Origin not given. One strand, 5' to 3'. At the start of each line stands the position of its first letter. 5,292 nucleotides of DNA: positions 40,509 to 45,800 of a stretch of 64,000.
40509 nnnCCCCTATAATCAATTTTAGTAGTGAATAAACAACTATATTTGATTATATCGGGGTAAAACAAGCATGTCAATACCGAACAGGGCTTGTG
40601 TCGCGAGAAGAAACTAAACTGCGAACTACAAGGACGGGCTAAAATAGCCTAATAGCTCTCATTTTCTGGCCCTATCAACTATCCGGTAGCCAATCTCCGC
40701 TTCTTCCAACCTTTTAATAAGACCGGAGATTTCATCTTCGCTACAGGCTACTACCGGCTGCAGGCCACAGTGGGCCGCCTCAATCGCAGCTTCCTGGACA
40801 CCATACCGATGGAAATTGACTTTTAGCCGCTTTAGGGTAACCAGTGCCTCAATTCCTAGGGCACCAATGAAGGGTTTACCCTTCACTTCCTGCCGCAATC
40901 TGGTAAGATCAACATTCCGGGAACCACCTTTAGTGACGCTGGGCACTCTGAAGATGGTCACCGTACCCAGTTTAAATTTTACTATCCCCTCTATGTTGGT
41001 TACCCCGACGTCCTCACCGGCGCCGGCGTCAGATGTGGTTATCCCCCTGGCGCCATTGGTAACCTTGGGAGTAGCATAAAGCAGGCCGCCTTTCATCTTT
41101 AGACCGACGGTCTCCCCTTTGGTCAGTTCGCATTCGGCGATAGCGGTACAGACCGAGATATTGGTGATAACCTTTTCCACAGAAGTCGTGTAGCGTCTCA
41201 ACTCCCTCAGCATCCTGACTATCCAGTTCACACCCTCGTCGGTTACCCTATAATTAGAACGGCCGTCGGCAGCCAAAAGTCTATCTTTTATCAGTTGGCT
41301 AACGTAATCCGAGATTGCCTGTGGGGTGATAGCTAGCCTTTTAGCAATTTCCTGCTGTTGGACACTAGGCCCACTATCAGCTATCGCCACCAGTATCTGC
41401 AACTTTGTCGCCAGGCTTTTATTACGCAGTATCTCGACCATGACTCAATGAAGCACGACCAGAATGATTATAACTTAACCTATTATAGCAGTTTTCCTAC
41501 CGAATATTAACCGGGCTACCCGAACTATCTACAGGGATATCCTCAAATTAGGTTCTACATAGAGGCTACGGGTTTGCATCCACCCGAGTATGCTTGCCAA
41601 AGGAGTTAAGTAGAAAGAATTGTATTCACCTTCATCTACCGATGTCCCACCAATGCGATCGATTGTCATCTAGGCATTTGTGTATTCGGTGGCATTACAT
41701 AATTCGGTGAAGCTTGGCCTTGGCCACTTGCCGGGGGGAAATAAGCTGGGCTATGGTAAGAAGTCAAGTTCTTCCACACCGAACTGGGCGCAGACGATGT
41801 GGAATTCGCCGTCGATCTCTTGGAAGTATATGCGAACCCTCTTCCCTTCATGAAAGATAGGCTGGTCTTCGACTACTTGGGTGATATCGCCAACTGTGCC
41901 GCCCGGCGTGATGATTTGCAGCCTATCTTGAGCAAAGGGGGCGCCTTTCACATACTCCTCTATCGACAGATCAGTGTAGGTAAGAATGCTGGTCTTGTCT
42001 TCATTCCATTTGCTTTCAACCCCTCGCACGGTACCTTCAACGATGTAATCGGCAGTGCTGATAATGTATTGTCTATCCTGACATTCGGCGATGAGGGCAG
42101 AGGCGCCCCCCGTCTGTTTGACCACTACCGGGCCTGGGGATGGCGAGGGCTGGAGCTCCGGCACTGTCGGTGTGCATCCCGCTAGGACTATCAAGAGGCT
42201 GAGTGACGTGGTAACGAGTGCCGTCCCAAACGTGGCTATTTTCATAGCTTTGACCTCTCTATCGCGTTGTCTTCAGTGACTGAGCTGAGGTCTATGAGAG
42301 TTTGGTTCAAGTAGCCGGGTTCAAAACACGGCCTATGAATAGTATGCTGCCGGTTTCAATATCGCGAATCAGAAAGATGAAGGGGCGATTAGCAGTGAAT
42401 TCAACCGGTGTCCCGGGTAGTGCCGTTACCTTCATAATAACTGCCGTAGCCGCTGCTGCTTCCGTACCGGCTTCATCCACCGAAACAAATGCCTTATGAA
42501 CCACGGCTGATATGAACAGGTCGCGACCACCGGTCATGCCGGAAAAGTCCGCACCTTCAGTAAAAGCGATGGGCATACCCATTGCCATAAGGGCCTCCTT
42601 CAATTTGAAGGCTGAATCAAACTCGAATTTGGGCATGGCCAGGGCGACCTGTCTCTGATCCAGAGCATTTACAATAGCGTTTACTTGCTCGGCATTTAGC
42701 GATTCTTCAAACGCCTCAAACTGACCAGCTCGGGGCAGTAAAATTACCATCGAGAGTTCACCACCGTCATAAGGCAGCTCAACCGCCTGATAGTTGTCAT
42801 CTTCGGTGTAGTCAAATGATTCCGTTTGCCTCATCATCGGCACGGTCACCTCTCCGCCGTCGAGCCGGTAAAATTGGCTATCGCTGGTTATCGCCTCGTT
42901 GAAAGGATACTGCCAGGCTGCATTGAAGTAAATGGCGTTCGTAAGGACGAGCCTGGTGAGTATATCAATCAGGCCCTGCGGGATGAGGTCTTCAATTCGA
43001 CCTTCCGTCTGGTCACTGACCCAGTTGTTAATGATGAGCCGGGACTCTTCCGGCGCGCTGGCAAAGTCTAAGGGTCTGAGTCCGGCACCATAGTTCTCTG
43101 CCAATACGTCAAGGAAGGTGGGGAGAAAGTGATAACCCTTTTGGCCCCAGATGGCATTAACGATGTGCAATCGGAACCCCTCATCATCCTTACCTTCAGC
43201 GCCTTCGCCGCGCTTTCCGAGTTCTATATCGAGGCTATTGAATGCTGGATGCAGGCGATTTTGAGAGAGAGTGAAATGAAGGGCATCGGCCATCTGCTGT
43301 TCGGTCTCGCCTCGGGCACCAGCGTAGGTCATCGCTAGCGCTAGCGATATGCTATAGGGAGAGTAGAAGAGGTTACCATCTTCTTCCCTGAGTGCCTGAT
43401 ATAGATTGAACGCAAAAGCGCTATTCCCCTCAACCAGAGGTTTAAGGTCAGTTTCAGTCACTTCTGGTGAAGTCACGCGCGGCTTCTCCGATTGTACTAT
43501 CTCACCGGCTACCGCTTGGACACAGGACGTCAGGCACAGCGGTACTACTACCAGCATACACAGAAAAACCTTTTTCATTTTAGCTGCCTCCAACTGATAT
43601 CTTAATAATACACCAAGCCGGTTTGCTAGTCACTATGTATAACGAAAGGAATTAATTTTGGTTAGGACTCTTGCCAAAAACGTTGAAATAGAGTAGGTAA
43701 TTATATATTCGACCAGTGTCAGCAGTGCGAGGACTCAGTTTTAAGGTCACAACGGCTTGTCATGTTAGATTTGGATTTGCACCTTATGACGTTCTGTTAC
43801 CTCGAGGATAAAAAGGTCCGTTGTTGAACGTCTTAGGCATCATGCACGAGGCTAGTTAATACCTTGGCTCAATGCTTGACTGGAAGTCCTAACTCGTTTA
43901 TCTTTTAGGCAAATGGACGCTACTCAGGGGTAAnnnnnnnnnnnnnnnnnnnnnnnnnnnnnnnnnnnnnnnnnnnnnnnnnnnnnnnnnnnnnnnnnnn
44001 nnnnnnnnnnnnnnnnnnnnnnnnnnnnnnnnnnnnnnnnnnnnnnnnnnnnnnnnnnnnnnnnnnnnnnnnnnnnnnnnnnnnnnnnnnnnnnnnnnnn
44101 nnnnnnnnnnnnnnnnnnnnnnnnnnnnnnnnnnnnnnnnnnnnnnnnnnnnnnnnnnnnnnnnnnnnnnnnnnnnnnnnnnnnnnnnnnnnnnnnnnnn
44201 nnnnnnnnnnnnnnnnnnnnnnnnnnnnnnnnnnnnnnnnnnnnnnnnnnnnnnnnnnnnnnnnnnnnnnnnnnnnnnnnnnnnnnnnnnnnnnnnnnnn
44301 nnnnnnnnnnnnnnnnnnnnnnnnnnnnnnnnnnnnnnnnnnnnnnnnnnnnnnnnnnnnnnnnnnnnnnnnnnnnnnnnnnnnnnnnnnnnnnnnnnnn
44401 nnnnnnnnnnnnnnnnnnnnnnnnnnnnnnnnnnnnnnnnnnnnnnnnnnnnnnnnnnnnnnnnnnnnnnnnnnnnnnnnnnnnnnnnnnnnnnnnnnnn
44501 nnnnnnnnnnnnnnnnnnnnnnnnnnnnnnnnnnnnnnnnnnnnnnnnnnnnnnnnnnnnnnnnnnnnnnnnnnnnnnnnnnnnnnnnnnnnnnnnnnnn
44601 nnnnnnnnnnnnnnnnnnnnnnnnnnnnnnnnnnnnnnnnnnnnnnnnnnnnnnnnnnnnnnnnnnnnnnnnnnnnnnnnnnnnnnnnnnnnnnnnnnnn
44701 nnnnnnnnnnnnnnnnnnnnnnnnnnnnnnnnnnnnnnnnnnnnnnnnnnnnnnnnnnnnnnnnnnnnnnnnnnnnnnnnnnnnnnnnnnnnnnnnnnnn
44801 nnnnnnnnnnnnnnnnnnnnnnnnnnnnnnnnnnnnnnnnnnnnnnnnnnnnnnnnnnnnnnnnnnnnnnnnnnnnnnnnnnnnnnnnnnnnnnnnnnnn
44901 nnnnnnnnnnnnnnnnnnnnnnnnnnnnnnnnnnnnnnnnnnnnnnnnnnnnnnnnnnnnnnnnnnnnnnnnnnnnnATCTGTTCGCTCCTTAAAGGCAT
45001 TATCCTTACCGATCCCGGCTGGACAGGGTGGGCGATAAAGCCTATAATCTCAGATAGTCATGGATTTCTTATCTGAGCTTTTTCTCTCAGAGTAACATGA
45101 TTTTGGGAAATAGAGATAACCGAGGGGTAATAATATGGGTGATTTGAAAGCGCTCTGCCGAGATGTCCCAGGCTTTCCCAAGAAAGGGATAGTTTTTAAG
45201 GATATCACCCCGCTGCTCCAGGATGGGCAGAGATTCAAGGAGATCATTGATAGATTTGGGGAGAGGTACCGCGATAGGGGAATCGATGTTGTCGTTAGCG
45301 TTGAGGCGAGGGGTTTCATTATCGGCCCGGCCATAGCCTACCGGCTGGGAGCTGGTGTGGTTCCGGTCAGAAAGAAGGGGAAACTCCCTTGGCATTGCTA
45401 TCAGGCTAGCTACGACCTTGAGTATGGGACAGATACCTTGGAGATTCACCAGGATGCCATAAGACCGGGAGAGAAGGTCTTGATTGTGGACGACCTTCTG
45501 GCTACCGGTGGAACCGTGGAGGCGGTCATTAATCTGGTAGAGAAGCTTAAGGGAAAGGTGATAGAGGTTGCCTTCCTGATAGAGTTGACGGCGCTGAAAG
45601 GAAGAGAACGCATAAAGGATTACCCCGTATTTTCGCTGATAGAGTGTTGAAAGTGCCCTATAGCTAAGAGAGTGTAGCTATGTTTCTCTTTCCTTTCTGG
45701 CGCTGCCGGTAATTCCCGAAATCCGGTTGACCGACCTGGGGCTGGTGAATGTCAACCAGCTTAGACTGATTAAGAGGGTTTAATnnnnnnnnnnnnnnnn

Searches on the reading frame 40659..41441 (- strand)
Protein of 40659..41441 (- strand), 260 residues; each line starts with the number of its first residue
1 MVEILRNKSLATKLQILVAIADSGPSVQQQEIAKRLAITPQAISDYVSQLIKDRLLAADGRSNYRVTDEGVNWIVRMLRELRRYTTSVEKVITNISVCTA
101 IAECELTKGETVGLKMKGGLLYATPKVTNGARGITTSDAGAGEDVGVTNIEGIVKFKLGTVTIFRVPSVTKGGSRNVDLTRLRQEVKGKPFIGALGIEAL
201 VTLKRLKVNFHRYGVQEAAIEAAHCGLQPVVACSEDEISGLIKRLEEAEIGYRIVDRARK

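Call 40: search_protein_families(library=pfam, proteins=[window:40659-41441:-], max_evalue=0.00001)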
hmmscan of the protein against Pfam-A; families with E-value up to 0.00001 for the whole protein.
window:40659-41441:- (260 aa): 2 families
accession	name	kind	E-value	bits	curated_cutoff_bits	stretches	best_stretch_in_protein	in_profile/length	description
PF25211.1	DUF7839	-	2.4e-24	85.9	27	1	156-254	2-101/101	Domain of unknown function (DUF7839)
PF12802.13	MarR_2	-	2e-07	31.5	27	1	13-57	7-51/61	MarR family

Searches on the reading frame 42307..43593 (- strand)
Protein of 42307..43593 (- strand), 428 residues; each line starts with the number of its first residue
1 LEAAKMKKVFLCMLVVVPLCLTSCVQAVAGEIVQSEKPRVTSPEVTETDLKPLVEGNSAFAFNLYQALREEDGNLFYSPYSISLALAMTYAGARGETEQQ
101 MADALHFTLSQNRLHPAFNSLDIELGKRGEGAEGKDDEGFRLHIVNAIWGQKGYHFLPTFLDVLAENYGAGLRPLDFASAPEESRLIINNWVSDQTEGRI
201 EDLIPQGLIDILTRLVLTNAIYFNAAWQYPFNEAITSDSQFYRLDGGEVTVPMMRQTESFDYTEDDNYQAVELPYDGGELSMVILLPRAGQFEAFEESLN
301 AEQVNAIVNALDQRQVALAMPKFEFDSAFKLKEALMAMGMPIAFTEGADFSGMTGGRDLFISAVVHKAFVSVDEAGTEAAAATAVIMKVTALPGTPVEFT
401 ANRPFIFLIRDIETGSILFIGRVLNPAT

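Call 40: search_protein_families(library=pfam, proteins=[window:42307-43593:-], max_evalue=0.00001)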
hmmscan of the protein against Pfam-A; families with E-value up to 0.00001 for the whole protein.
window:42307-43593:- (428 aa): 1 family
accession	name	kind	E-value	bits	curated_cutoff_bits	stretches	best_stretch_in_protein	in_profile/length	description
PF00079.25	Serpin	-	1e-123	413.7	27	1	56-426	2-370/370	Serpin (serine protease inhibitor)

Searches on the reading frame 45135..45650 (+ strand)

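Call 40: search_protein_families(library=pfam, proteins=[window:45135-45650:+], max_evalue=0.00001)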
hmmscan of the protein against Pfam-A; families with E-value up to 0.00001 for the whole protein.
window:45135-45650:+ (171 aa): 1 family
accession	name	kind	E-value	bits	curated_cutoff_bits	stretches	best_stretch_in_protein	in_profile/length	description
PF00156.33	Pribosyltran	-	7.1e-19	68.1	26.3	1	29-168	7-143/158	Phosphoribosyl transferase domain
